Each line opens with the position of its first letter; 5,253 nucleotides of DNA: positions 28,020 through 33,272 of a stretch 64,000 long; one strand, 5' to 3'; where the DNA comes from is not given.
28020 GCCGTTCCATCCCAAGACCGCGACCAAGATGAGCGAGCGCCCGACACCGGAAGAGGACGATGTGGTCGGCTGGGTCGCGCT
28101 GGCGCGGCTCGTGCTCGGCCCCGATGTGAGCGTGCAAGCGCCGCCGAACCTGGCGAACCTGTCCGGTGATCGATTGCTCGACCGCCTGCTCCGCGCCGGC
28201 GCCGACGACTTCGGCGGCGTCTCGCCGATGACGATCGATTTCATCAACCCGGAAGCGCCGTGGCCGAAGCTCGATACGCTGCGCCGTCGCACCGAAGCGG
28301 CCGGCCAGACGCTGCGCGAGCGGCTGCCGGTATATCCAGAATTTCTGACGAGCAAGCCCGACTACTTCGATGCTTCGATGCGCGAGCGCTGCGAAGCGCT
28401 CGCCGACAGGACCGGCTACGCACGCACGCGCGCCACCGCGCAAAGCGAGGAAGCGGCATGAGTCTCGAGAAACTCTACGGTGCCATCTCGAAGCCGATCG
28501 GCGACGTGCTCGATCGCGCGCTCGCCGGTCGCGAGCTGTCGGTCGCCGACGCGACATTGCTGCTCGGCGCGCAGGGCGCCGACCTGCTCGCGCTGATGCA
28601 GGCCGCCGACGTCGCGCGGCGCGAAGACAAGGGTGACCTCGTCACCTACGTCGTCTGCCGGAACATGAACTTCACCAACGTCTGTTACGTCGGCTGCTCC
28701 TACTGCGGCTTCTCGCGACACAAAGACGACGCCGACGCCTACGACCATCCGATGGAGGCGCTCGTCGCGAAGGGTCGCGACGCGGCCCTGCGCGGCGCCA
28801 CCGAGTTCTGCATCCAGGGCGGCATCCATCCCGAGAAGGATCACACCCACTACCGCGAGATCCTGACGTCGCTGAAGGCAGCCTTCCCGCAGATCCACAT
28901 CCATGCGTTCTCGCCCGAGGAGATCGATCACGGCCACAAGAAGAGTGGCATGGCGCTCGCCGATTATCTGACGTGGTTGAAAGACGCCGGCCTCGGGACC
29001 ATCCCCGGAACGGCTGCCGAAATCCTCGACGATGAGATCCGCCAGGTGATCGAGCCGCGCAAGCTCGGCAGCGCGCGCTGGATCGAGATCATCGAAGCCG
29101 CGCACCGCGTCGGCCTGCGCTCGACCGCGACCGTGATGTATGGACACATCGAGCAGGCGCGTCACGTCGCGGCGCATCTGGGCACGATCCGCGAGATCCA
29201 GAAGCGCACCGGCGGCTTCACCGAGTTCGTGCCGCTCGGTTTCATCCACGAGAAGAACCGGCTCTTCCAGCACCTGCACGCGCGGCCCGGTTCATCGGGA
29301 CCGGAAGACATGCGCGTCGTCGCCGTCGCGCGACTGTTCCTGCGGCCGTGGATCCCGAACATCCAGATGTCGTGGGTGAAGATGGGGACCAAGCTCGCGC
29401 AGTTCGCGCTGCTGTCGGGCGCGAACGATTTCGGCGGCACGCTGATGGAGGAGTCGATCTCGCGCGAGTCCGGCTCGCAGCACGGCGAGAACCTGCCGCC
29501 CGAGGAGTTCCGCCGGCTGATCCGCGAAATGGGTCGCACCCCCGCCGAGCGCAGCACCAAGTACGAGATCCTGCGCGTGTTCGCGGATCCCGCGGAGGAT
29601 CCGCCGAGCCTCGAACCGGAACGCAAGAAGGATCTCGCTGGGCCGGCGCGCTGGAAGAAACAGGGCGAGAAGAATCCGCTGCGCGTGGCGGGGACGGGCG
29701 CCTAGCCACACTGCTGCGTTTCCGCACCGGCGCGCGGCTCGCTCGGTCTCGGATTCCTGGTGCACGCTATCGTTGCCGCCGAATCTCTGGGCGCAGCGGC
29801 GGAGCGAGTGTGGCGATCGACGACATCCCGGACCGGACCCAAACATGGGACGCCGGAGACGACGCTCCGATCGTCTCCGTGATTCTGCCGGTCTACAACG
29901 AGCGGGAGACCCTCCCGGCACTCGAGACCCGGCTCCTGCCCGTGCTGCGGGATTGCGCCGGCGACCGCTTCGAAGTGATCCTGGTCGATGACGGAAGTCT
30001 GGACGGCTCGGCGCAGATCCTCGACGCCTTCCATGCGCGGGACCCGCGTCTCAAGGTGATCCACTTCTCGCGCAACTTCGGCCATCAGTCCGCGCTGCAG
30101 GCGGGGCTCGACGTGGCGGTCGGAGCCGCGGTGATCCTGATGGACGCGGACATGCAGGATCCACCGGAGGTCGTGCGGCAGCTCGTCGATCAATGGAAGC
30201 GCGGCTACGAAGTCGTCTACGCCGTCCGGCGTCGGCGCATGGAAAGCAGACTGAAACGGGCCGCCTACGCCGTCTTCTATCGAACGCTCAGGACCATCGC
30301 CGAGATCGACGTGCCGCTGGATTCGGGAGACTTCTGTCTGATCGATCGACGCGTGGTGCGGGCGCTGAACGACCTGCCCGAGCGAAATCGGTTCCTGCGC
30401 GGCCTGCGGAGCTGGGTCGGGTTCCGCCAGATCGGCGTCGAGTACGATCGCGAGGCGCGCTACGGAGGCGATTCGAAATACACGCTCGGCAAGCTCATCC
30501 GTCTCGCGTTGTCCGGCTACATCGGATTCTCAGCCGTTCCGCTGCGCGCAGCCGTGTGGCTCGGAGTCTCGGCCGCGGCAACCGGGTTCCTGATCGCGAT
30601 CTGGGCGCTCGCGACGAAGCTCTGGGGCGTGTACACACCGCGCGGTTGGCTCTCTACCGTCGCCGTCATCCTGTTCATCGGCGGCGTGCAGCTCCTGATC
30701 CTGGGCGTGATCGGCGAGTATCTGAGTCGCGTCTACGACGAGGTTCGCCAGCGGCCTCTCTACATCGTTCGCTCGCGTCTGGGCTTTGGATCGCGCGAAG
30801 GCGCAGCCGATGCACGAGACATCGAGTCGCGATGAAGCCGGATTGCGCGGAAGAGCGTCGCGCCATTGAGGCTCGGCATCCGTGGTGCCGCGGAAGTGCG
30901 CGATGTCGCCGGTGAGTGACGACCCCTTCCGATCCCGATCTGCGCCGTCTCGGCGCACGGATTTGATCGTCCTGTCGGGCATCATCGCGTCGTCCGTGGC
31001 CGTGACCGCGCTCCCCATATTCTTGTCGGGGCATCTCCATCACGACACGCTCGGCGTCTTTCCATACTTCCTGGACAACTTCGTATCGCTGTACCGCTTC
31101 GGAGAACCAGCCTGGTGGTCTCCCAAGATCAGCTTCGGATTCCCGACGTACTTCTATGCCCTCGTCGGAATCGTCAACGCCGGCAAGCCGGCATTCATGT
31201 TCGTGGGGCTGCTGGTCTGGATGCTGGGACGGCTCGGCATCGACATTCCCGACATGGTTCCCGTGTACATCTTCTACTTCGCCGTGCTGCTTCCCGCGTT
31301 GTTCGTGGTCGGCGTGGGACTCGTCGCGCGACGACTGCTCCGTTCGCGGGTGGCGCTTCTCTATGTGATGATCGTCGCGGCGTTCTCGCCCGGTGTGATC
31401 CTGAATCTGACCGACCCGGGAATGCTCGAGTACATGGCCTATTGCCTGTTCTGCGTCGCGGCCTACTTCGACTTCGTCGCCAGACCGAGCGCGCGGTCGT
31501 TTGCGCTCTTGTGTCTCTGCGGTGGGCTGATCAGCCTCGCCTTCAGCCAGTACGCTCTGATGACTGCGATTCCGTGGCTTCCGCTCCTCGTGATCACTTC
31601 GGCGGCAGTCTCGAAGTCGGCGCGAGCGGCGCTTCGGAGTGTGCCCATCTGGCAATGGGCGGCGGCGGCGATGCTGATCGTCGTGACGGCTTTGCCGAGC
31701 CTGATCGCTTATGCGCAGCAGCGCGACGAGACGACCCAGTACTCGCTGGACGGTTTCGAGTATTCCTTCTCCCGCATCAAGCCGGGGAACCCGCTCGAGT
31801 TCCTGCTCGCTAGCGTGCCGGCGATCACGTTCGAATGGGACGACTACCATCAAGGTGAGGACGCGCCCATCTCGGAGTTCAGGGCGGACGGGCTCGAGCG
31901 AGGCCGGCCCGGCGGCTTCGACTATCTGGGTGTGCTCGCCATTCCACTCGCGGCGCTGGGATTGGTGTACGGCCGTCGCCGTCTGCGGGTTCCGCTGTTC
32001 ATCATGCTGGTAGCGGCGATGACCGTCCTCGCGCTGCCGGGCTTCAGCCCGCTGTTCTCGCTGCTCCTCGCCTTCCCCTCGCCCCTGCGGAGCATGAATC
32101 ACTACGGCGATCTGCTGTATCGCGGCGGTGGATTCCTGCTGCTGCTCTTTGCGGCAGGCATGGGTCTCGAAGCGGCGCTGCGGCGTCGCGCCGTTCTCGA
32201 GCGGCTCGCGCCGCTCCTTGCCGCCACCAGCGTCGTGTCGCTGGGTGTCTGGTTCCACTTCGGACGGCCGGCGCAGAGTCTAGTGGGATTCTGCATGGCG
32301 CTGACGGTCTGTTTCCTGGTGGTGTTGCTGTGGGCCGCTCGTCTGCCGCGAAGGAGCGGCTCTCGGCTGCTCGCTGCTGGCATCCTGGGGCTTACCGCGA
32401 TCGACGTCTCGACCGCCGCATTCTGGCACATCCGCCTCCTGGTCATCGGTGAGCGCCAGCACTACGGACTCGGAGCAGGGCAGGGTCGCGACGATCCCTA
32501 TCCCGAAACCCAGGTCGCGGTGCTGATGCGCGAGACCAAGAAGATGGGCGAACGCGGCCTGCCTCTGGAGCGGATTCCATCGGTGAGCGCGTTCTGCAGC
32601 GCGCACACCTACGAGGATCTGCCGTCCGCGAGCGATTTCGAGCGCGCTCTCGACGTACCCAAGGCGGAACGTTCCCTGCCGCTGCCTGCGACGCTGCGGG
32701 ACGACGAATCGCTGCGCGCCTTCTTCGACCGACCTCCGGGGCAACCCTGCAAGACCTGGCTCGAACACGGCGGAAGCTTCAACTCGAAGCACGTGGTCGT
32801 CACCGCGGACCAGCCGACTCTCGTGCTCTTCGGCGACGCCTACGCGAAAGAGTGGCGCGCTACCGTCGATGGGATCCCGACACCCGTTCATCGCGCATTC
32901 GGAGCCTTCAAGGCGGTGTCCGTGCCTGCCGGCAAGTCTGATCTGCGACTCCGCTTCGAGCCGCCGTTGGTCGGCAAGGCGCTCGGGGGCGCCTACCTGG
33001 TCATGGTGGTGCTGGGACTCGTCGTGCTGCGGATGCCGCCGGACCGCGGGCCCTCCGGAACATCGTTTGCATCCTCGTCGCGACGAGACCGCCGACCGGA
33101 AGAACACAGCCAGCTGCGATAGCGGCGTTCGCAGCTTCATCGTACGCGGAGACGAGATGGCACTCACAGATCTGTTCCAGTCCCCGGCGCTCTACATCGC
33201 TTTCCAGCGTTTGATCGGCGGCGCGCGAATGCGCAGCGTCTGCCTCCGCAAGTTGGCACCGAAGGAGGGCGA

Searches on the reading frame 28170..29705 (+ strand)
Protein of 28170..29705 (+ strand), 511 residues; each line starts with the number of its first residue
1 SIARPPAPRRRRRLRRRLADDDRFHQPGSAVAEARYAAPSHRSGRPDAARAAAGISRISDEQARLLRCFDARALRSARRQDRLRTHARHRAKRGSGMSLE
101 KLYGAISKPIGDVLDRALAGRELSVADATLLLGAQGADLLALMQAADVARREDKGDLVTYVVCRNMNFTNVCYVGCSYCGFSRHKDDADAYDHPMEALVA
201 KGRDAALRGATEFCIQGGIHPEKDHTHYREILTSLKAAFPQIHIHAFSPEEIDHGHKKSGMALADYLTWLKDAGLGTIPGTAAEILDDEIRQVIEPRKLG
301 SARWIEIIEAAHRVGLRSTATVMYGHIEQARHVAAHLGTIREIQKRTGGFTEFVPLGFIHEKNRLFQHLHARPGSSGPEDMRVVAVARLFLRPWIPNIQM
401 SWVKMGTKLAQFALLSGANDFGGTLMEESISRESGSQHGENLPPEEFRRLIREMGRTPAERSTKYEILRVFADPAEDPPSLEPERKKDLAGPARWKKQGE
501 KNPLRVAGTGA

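Call 12: search_protein_families(library=pfam, proteins=[window:28170-29705:+], max_evalue=0.01)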
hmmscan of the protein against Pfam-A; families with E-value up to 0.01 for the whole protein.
window:28170-29705:+ (511 aa): 2 families
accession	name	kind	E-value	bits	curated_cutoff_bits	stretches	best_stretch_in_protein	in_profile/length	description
PF19288.4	CofH_C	-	1.5e-18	67.2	27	1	349-469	3-120/125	CofH/MqnC C-terminal region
PF04055.27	Radical_SAM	-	3.4e-15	57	29.5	1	166-332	1-158/166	Radical SAM superfamily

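Call 37: search_protein_families(library=ncbifam, proteins=[window:28170-29705:+], max_evalue=0.00001)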
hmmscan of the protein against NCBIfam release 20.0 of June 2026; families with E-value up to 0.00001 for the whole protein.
window:28170-29705:+ (511 aa): 13 families
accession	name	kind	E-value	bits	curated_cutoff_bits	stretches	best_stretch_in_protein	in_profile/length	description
TIGR03551.1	F420_cofH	equivalog_domain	8.6e-139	462.1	374.1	1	125-467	3-344/345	5-amino-6-(D-ribitylamino)uracil--L-tyrosine 4-hydroxyphenyl transferase CofH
NF006687.0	PRK09234.1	equivalog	4.5e-137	458.5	1018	1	116-467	485-836/849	bifunctional FO biosynthesis protein CofGH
NF005609.0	PRK07360.1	equivalog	6.5e-133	443.1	426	1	110-469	8-369/374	7,8-didemethyl-8-hydroxy-5-deazariboflavin synthase subunit CofH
TIGR00423.1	TIGR00423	subfamily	3.5e-113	377.9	260.25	1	158-468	1-310/310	CofH family radical SAM protein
TIGR03699.1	menaquin_MqnC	equivalog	1.1e-104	349.9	428.1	1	125-468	5-342/342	cyclic dehypoxanthinyl futalosine synthase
TIGR03700.1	mena_SCO4494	equivalog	1.4e-94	316.9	434.55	1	114-467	2-350/351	aminofutalosine synthase MqnE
NF006277.0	PRK08445.1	equivalog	1.3e-85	287.3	576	1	136-471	15-348/348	dehypoxanthine futalosine cyclase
NF006276.0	PRK08444.1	equivalog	2.8e-64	217.4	560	1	114-471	4-353/353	aminofutalosine synthase MqnE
NF004580.0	PRK05926.1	equivalog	6.3e-58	196.7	583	1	109-459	14-363/370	hypothetical protein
TIGR03550.1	F420_cofG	equivalog_domain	1.2e-12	47.6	213.35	1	167-423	9-265/322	7,8-didemethyl-8-hydroxy-5-deazariboflavin synthase CofG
NF004884.0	PRK06245.1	equivalog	5.3e-11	42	209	1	152-424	5-273/340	7,8-didemethyl-8-hydroxy-5-deazariboflavin synthase subunit CofG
TIGR03956.1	rSAM_HydE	equivalog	3e-09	36.6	254.6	1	123-355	11-231/340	[FeFe] hydrogenase H-cluster radical SAM maturase HydE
TIGR00433.2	bioB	equivalog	8.6e-07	28.5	225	1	123-235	3-115/307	biotin synthase BioB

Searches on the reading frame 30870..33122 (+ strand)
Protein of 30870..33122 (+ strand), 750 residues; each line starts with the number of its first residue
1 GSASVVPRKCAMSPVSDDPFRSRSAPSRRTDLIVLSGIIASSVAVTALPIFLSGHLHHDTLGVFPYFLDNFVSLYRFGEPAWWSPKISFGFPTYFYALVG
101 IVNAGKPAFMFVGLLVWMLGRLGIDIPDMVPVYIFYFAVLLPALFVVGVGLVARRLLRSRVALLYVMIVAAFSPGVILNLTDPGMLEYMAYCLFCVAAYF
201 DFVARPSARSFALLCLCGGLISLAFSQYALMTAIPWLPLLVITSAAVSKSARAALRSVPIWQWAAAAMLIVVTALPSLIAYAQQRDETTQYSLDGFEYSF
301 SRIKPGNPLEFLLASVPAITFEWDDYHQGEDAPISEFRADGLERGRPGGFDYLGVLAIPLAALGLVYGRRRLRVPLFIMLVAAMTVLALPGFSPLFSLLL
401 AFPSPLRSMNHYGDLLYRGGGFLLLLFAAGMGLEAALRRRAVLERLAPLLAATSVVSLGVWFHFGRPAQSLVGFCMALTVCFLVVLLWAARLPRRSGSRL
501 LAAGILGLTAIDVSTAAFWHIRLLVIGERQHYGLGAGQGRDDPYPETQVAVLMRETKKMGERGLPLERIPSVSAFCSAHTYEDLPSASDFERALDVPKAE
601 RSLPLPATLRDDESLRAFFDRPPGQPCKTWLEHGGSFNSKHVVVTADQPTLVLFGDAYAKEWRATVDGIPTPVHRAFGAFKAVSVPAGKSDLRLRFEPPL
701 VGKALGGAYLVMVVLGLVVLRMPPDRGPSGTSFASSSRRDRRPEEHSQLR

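Call 12: search_protein_families(library=pfam, proteins=[window:30870-33122:+], max_evalue=0.01)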
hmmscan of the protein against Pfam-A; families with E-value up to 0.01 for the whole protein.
window:30870-33122:+ (750 aa): 1 family
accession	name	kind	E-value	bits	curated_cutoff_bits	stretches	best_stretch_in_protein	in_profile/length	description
PF09586.16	YfhO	-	1.7e-05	23.9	28.5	1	649-700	776-827/835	Bacterial membrane protein YfhO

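Call 23: search_protein_families(library=pfam, proteins=[window:30870-33122:+], max_evalue=10)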
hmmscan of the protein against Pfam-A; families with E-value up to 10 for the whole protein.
window:30870-33122:+ (750 aa): 1 family
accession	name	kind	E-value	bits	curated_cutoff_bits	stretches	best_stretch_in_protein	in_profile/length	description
PF09586.16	YfhO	-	1.7e-05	23.9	28.5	1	649-700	776-827/835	Bacterial membrane protein YfhO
